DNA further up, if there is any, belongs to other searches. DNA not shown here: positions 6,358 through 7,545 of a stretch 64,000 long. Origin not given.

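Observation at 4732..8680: Phage-encoded NAD+ synthesis module (IMPDH/GMPR-like, NadE, NMNAT) as a possible counter to NAD+-depleting defences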

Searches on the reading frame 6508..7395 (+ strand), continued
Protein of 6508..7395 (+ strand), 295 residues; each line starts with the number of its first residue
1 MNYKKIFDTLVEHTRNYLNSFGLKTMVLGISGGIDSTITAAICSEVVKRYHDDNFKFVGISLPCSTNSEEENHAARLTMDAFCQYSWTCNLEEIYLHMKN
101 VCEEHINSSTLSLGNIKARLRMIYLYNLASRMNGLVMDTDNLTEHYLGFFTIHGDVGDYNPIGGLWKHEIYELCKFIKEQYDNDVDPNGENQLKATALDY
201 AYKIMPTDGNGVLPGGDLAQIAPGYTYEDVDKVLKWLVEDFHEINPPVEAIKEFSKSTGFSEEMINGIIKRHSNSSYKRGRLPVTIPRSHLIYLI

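Call 55: get_annotated_region(hit=H16, flank=9000)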
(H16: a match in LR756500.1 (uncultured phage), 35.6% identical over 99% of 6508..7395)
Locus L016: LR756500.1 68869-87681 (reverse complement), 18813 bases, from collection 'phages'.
description: uncultured phage genome assembly, chromosome: 1.
organism: uncultured phage (NCBI taxid 278008)
taxonomy: Viruses; environmental samples
host: -; source: metagenomic; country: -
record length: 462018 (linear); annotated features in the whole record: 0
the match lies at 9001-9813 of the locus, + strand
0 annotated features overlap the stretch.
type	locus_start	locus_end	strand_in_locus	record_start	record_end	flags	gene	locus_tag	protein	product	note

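Call 91: find_encoding_contigs(protein=P0118, flank=8000, max_places=1)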
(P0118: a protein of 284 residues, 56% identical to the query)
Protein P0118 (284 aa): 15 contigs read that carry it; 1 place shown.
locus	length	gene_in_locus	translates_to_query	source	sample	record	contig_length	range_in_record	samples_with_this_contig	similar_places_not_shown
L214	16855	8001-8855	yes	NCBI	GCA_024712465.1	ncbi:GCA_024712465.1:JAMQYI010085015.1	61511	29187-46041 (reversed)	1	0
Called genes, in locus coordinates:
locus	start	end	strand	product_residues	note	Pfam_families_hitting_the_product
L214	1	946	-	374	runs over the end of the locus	PF02684:LpxB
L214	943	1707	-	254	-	PF01975:SurE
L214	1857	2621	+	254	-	PF00142:Fer4_NifH (weak), PF01656:CbiA, PF02374:ArsA_ATPase (weak), PF06564:CBP_BcsQ, PF09140:MipZ (faint), PF10609:ParA, PF13614:AAA_31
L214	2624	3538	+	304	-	PF02195:ParB_N, PF17762:HTH_ParB, PF23552:ParB_C (weak)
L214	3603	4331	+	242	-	PF18935:DUF5683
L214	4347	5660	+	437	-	PF01464:SLT, PF01476:LysM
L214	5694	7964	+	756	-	PF13328:HD_4, PF01966:HD, PF04607:RelA_SpoT, PF02824:TGS, PF28438:RelA_RIS, PF13291:ACT_4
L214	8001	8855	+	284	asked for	PF02540:NAD_synthase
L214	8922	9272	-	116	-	PF00376:MerR (weak), PF13411:MerR_1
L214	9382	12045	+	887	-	PF01411:tRNA-synt_2c, PF07973:tRNA_SAD, PF02272:DHHA1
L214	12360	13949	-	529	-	PF00890:FAD_binding_2, PF01266:DAO, PF07992:Pyr_redox_2 (faint), PF02910:Succ_DH_flav_C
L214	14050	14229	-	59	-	-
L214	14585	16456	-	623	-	PF00515:TPR_1 (faint), PF07719:TPR_2 (faint), PF12833:HTH_18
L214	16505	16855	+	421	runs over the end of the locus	PF02113:Peptidase_S13, PF13354:Beta-lactamase2 (faint), PF02113:Peptidase_S13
